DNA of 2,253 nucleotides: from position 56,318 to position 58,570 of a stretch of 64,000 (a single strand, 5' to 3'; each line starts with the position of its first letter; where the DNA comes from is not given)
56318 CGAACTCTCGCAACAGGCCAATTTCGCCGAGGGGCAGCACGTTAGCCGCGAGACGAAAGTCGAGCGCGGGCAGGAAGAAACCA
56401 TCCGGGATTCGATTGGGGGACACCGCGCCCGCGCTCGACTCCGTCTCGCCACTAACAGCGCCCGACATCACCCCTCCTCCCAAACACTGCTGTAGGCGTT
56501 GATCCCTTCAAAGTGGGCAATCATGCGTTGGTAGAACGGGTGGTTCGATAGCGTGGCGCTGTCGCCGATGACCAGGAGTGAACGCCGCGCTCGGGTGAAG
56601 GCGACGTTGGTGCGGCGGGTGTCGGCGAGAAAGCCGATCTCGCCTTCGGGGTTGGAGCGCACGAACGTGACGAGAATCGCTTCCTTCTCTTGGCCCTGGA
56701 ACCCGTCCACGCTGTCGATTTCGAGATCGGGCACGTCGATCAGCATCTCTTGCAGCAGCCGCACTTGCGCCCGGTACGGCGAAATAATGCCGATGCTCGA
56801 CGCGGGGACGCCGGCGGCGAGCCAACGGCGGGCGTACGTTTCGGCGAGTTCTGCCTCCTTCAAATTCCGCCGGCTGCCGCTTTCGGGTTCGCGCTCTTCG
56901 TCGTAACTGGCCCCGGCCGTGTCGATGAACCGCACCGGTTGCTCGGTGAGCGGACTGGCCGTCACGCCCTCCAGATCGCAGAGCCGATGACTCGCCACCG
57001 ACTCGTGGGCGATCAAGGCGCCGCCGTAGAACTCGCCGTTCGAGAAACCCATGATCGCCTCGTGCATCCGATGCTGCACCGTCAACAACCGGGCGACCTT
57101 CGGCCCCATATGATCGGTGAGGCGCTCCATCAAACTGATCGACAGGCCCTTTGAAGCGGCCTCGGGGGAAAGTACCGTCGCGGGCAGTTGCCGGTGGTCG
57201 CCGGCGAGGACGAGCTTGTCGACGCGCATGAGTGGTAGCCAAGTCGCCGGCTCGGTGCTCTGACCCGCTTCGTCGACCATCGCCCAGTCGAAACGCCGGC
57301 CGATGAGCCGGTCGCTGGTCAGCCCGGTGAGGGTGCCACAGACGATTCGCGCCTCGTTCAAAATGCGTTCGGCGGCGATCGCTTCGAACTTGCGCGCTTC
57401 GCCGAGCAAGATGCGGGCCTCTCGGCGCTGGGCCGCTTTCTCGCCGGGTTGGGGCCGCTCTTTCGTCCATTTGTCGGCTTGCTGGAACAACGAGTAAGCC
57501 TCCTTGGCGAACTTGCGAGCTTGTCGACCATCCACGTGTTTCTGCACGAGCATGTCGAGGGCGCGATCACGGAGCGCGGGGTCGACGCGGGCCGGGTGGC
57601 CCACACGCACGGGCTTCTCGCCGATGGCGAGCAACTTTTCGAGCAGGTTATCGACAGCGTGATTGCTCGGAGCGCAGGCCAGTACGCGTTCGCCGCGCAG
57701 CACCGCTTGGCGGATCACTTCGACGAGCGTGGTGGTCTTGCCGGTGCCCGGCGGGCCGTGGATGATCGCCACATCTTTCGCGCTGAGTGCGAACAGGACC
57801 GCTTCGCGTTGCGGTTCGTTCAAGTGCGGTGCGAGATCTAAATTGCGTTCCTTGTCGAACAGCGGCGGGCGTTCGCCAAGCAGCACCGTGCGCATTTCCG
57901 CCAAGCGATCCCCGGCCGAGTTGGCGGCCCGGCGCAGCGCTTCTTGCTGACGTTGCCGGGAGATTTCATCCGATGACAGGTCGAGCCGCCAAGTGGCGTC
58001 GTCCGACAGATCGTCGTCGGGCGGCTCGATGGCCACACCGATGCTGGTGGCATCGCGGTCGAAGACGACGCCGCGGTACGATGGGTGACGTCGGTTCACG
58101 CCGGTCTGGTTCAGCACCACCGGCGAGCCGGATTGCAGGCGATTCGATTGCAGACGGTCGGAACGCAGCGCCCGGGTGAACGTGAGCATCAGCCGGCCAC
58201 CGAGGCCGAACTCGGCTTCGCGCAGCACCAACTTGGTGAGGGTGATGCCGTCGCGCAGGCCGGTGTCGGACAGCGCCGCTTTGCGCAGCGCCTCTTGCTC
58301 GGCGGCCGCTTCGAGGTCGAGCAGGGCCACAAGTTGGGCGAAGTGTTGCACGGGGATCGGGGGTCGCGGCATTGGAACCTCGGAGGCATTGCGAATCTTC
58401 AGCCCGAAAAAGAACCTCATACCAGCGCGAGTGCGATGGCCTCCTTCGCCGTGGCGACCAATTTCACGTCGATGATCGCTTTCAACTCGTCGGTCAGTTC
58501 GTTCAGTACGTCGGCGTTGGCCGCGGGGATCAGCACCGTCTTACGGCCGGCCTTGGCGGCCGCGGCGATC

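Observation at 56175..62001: Candidate new system: DjlA/TerB-like membrane protein, orphan BrxL-type Lon-ATPase, Upf1-like helicase and two mini-ORFs in one coupled operon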

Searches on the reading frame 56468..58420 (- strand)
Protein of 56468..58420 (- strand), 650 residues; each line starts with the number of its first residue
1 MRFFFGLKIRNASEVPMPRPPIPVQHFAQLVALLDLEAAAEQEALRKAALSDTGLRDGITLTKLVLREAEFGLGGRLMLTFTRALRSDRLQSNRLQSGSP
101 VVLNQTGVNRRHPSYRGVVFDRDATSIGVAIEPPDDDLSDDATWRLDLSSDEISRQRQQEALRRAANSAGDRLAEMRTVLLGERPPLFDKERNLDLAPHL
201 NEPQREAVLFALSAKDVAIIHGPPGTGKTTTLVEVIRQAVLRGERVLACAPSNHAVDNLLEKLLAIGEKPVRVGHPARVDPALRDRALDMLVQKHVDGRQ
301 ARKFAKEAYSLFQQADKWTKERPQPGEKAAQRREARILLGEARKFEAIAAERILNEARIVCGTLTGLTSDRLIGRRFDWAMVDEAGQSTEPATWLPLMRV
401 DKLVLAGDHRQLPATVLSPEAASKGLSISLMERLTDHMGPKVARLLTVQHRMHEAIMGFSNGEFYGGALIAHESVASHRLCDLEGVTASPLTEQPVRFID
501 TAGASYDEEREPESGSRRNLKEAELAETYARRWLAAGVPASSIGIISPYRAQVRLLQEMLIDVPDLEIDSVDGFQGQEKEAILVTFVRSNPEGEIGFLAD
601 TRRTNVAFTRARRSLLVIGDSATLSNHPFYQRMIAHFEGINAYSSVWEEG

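Call 3: search_protein_families(library=pfam, proteins=[window:56468-58420:-], max_evalue=0.01)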
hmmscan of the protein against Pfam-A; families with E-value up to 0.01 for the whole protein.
window:56468-58420:- (650 aa): 15 families
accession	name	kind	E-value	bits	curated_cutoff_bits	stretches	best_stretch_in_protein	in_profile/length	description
PF13086.12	AAA_11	-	6.8e-59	200.2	27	1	199-418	1-256/257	AAA domain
PF13087.12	AAA_12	-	3.6e-54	183.7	27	1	427-621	2-194/195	AAA domain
PF13604.12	AAA_30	-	2.3e-14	54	27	1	199-262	1-65/191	AAA domain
PF13245.12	AAA_19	-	9.3e-11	42.5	25.1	1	204-413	1-130/134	AAA domain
PF21138.3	SMUBP-2_HCS1_1B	-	8.2e-10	39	27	1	31-141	5-119/129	Helicase SMUBP-2/HCS1, 1B domain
PF01443.25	Viral_helicase1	-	7.7e-06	26.3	21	0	219-245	2-27/228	Viral superfamily 1 RNA helicase core domain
PF05127.21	NAT10_TcmA_helicase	-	6.9e-05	23.2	22.7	0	220-263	2-46/176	RNA cytidine acetyltransferase NAT10/TcmA, helicase domain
PF13401.12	AAA_22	-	0.00011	23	27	1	215-270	5-61/130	AAA domain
PF04851.21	ResIII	-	0.00028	21.3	22.5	1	170-272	20-82/164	Type III restriction enzyme, res subunit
PF20720.3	nSTAND3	-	0.00051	20.2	27.2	1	208-249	10-51/155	Novel STAND NTPase 3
PF00580.27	UvrD-helicase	-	0.00068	19.8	23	1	200-267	1-69/271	UvrD/REP helicase N-terminal domain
PF00270.35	DEAD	-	0.0007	19.8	26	1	202-269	2-71/167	DEAD/DEAH box helicase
PF13191.12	AAA_16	-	0.0011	19.9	32.6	1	216-291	25-102/167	AAA ATPase domain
PF25199.1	nSTAND_NTPase5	-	0.0031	17.8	34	1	215-266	41-93/145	Novel STAND NTPase 5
PF13481.12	AAA_25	-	0.0091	16.1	27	0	211-252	29-66/195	AAA domain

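Call 4: search_protein_families(library=padloc, proteins=[window:56468-58420:-], max_evalue=0.01)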
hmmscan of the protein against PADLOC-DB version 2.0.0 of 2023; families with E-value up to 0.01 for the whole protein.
window:56468-58420:- (650 aa): 15 families
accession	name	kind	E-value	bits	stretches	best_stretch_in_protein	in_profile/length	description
PDLC03920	MkoA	-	8.5e-87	290.5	1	98-632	517-1082/1112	-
PDLC03921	MkoA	-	3.2e-61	205.4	2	351-627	1269-1573/1607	-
PDLC03924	MkoC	-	2.9e-29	99.8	2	450-627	777-950/1136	-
PDLC05009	PDC-S37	-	2.9e-12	43.2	2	204-255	298-348/1550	-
PDLC02895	DpdJ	-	1.7e-08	29.8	1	543-639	371-472/2112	DpdJ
PDLC04140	mad8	-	8.2e-08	30.1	1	212-390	24-205/314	mads_8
PDLC02194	Hhe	-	1.3e-06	23.9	1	200-257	426-482/1911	-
PDLC05035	PDC-S53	-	7.1e-06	22.4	1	210-263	505-556/900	-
PDLC05065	PDC-S68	-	7.3e-06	22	1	205-253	610-658/1221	-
PDLC05066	PDC-S68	-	0.0008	15.5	1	207-262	585-643/1202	-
PDLC00117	GajB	-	0.0011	15.5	1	211-268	23-84/604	UrvD helicase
PDLC01734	typeIV_RecD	-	0.0027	14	1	199-254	339-393/763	RecD_0_IVD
PDLC01439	typeIV_DinG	-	0.0035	14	1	206-264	25-81/575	CAS-IV-A; associated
PDLC00132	GajB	-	0.0042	13.8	0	219-269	20-72/625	UrvD helicase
PDLC00303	PtuA1|PtuA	-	0.0065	13.6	1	211-254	8-51/386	AAA ATPase domain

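Call 5: search_protein_families(library=ncbifam, proteins=[window:56468-58420:-], max_evalue=0.01)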
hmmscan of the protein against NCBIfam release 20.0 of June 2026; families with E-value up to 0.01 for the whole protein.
window:56468-58420:- (650 aa): 7 families
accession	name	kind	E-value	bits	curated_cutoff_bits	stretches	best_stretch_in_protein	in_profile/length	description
TIGR00376.1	TIGR00376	hypoth_equivalog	8.8e-148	493.6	348.9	2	350-638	339-628/639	IGHMBP2 family helicase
NF040671.1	PLuB_AAA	exception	4.6e-71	239.6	999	2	376-637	962-1248/1256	PLuB system helicase-like protein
NF058533.1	antiphage_ProA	equivalog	3.3e-15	54.6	1500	2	376-584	1303-1499/1903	anti-phage protein ProA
NF042953.1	Hhe_antiphage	equivalog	1.8e-09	35.6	2000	2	204-257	331-383/1797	DUF4011 domain-containing anti-phage protein Hhe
TIGR01448.2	helicase_RecD2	equivalog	2.6e-08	32.5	500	1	198-257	315-373/713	SF1B family DNA helicase RecD2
TIGR01447.1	recD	equivalog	6.7e-05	21.6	310.15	1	189-238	136-186/597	exodeoxyribonuclease V subunit alpha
TIGR02768.1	TraA_Ti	equivalog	0.00065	18.1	590.45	1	192-259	352-419/751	Ti-type conjugative transfer relaxase TraA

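Call 35: find_homologous_proteins(query=window:56468-58420:-, max_evalue=1e-20)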
Query window:56468-58420:- (650 aa): 5955 proteins with E <= 1e-20 among 8000 candidates; the best 120 are listed.
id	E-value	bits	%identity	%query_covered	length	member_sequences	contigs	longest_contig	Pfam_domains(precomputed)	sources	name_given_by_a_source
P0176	0.0e+0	1390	99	98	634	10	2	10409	PF13087.13,PF13086.13,PF01443.25,PF13604.13,PF13245.13,PF21138.4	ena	-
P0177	0.0e+0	1209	86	98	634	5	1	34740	PF13087.13,PF13086.13,PF05127.22,PF13604.13,PF13245.13,PF21138.4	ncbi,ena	-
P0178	0.0e+0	1199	86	98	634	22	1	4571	PF13087.13,PF13086.13,PF05127.22,PF13604.13,PF13245.13,PF21138.4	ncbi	-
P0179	0.0e+0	1194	85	97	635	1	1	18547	PF13087.13,PF13086.13,PF13604.13,PF13245.13,PF21138.4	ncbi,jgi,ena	-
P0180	0.0e+0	1088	78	97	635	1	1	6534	PF13087.13,PF13086.13,PF01443.25,PF13604.13,PF13245.13,PF21138.4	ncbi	-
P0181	0.0e+0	1087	79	96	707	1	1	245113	PF13087.13,PF13086.13,PF03880.22,PF01443.25,PF13604.13,PF13245.13,PF21138.4,PF13401.13,PF04851.22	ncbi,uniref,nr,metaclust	ncbi:AAA domain-containing protein [Zavarzinella formosa]|uniref:AAA domain-containing protein n=1 T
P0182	0.0e+0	1069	77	98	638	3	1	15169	PF13087.13,PF13086.13,PF01443.25,PF13604.13,PF13245.13,PF21138.4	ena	-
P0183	0.0e+0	1029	75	96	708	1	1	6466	PF13087.13,PF13086.13,PF05127.22,PF03880.22,PF01443.25,PF13604.13,PF13245.13,PF21138.4,PF13401.13,PF04851.22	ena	-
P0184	0.0e+0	1026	74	96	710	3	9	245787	PF13087.13,PF13086.13,PF03880.22,PF01443.25,PF13604.13,PF13245.13,PF21138.4,PF13401.13,PF04851.22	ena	-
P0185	0.0e+0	1017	75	96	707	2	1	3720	PF13087.13,PF13086.13,PF03880.22,PF01443.25,PF13604.13,PF13245.13,PF21138.4,PF04851.22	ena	-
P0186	0.0e+0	1015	73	92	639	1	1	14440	PF13087.13,PF13086.13,PF01443.25,PF13604.13,PF13245.13,PF21138.4,PF20720.4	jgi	jgi:superfamily I DNA and/or RNA helicase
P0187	1.4e-298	1010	74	96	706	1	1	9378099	PF13087.13,PF13086.13,PF03880.22,PF01443.25,PF13604.13,PF13245.13,PF21138.4,PF13401.13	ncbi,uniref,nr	ncbi:AAA domain-containing protein [Limnoglobus roseus]|uniref:DNA-binding protein SMUBP-2 n=1 Tax=L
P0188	3.6e-298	1008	73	96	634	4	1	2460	PF13087.13,PF13086.13,PF01443.25,PF13604.13,PF13245.13,PF21138.4,PF20720.4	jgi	-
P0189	1.3e-297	1006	73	96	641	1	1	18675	PF13087.13,PF13086.13,PF01443.25,PF13604.13,PF13245.13,PF21138.4,PF13401.13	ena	-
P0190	1.8e-297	1006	72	96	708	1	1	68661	PF13087.13,PF13086.13,PF00270.36,PF03880.22,PF01443.25,PF13604.13,PF13245.13,PF21138.4,PF13401.13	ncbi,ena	-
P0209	1.4e-283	960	69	98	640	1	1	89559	PF13087.13,PF13086.13,PF01443.25,PF13604.13,PF13245.13,PF21138.4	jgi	jgi:superfamily I DNA and/or RNA helicase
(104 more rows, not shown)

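Call 37: find_encoding_contigs(protein=P0187, flank=6000, max_places=1)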
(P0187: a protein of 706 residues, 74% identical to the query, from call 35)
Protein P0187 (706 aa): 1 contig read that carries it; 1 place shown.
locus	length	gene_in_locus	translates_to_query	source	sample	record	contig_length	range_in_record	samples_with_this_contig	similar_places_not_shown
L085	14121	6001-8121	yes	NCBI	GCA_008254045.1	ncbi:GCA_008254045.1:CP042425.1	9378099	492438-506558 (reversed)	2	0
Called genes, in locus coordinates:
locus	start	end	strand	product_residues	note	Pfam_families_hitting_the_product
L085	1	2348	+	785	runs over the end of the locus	PF00989:PAS, PF13188:PAS_8 (faint), PF13426:PAS_9, PF08447:PAS_3 (weak), PF08447:PAS_3, PF00512:HisKA (weak), PF02518:HATPase_c, PF00072:Response_reg, +2 more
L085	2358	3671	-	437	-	-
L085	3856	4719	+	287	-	-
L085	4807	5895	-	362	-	PF01926:MMR_HSR1, PF02421:FeoB_N, PF06071:YchF-GTPase_C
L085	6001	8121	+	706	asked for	PF03880:DbpA, PF21138:SMUBP-2_HCS1_1B, PF13086:AAA_11, PF13245:AAA_19, PF13604:AAA_30, PF01443:Viral_helicase1 (faint), PF13401:AAA_22 (weak), PF13087:AAA_12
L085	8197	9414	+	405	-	PF07963:N_methyl (weak)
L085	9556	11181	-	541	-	PF07969:Amidohydro_3, PF01979:Amidohydro_1 (faint), PF07969:Amidohydro_3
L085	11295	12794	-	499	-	PF08323:Glyco_transf_5, PF13439:Glyco_transf_4 (faint), PF13579:Glyco_trans_4_4 (faint), PF20706:GT4-conflict (weak), PF00534:Glycos_transf_1, PF13692:Glyco_trans_1_4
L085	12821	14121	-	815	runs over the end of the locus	-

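Call 39: find_encoding_contigs(protein=P0209, flank=7000, max_places=1)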
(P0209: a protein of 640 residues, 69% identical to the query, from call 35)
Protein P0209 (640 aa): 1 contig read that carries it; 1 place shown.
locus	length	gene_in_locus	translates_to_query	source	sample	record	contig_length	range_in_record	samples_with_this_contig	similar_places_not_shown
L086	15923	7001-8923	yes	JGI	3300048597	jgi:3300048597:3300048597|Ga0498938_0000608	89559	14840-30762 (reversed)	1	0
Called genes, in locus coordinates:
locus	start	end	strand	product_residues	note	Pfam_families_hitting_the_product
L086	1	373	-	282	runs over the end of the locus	-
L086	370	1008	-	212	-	PF04542:Sigma70_r2 (weak), PF08281:Sigma70_r4_2, PF04545:Sigma70_r4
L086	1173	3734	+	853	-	PF07635:PSCyt1, PF07583:PSCyt2, PF07587:PSD1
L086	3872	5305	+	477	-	PF07394:DUF1501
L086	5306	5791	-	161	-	PF13565:HTH_32 (weak), PF01475:FUR, PF12840:HTH_20 (faint)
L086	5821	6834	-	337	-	PF01379:Porphobil_deam, PF03900:Porphobil_deamC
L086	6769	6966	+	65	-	-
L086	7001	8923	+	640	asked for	PF21138:SMUBP-2_HCS1_1B, PF13086:AAA_11, PF13245:AAA_19 (weak), PF13604:AAA_30, PF01443:Viral_helicase1 (faint), PF13087:AAA_12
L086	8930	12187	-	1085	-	PF01619:Pro_dh, PF00171:Aldedh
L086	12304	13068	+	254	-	PF13188:PAS_8 (faint), PF08448:PAS_4, PF00165:HTH_AraC (weak), PF12833:HTH_18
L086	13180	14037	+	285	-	PF01063:Aminotran_4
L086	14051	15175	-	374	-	-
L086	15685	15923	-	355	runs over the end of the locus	PF00849:PseudoU_synth_2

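Call 40: find_encoding_contigs(protein=P0186, flank=7000, max_places=1)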
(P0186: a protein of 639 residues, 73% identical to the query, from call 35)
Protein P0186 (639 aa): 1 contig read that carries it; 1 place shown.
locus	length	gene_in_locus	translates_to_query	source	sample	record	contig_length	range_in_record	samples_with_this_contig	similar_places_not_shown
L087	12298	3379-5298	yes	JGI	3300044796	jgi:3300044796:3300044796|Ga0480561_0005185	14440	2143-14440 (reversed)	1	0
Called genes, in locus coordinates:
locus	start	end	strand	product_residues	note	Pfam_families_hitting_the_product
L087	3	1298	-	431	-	?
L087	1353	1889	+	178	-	PF03928:HbpS-like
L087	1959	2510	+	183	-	-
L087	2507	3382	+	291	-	PF00849:PseudoU_synth_2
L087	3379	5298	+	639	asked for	PF21138:SMUBP-2_HCS1_1B, PF13086:AAA_11, PF13245:AAA_19, PF13604:AAA_30, PF20720:nSTAND3 (faint), PF01443:Viral_helicase1 (faint), PF13087:AAA_12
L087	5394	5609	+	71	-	-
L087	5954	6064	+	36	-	-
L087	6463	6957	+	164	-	-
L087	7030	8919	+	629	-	PF01435:Peptidase_M48 (weak)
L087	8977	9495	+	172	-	-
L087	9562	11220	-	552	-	PF00069:Pkinase, PF01636:APH (faint), PF07714:PK_Tyr_Ser-Thr, PF06293:Kdo (weak), PF03109:ABC1 (weak)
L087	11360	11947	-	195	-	PF07638:Sigma70_ECF (weak), PF04542:Sigma70_r2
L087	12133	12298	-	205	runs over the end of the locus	-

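Call 65: find_encoding_contigs(protein=P0176, flank=6000, max_places=3)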
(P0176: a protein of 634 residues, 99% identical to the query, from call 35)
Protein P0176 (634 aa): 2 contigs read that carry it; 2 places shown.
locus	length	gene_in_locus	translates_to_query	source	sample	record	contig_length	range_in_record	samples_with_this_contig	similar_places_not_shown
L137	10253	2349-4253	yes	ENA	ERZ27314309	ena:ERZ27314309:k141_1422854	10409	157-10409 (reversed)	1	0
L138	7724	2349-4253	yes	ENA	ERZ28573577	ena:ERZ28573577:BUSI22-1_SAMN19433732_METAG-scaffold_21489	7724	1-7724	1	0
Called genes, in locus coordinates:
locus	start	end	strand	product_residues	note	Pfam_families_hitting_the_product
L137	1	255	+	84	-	?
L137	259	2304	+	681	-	PF20442:BrxL_N, PF13337:BrxL_ATPase, PF05362:Lon_C, PF13541:ChlI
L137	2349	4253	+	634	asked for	PF21138:SMUBP-2_HCS1_1B, PF13086:AAA_11, PF13245:AAA_19, PF13604:AAA_30, PF01443:Viral_helicase1 (faint), PF13087:AAA_12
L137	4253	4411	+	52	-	-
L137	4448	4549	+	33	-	-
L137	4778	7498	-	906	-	PF00515:TPR_1 (faint), PF07719:TPR_2 (faint), PF12569:NatA_aux_su (faint), PF23914:TPR_CcmH_CycH (weak), PF13485:Peptidase_MA_2, PF14559:TPR_19 (weak), PF13432:TPR_16 (weak), PF14559:TPR_19 (weak), +8 more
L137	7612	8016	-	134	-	PF03061:4HBT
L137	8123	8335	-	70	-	-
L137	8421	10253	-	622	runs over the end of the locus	PF00069:Pkinase, PF03109:ABC1 (weak), PF07714:PK_Tyr_Ser-Thr, PF03781:FGE-sulfatase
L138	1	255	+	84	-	?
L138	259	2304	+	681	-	PF20442:BrxL_N, PF13337:BrxL_ATPase, PF05362:Lon_C, PF13541:ChlI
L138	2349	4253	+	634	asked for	PF21138:SMUBP-2_HCS1_1B, PF13086:AAA_11, PF13245:AAA_19, PF13604:AAA_30, PF01443:Viral_helicase1 (faint), PF13087:AAA_12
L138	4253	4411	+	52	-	-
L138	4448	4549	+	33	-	-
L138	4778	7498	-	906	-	PF00515:TPR_1 (faint), PF07719:TPR_2 (faint), PF12569:NatA_aux_su (faint), PF23914:TPR_CcmH_CycH (weak), PF13485:Peptidase_MA_2, PF14559:TPR_19 (weak), PF13432:TPR_16 (weak), PF14559:TPR_19 (weak), +8 more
